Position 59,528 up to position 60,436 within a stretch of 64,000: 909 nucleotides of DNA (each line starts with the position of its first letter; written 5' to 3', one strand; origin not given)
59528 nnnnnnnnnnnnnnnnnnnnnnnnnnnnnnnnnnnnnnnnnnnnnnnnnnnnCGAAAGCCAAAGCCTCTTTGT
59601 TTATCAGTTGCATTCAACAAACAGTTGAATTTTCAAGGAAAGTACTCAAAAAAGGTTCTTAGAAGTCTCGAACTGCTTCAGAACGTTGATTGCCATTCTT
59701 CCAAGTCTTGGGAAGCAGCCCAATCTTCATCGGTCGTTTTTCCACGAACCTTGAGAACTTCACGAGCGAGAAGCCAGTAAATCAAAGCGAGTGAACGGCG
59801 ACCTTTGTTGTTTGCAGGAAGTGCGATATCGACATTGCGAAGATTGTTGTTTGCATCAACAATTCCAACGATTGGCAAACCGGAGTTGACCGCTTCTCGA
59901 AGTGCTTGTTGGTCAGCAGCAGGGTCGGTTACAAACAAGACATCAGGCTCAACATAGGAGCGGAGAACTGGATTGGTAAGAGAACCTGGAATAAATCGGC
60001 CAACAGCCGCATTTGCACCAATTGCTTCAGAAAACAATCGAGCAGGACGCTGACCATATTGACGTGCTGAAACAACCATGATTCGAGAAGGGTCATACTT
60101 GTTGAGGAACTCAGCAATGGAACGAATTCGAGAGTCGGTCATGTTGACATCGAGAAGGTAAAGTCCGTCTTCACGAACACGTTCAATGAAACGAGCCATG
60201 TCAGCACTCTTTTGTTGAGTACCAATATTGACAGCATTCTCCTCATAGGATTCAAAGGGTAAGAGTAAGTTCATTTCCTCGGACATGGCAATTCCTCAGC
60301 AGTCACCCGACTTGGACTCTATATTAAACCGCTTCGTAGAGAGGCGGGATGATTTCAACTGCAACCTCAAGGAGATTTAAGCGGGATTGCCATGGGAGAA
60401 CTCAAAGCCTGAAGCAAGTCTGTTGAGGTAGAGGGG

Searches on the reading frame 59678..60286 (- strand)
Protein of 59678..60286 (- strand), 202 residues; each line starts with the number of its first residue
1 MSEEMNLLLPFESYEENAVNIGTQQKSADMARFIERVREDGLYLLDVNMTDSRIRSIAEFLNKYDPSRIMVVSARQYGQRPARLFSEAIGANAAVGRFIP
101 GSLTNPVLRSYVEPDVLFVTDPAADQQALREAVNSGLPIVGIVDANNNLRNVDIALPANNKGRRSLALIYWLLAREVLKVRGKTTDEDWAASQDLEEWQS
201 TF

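Call 16: search_protein_families(library=pfam, proteins=[window:59678-60286:-], max_evalue=0.001)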
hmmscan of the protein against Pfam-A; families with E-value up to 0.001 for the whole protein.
window:59678-60286:- (202 aa): 1 family
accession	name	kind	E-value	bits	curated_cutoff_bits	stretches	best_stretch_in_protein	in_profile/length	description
PF00318.25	Ribosomal_S2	-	4.1e-20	72.4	26.1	1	113-177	149-213/216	Ribosomal protein S2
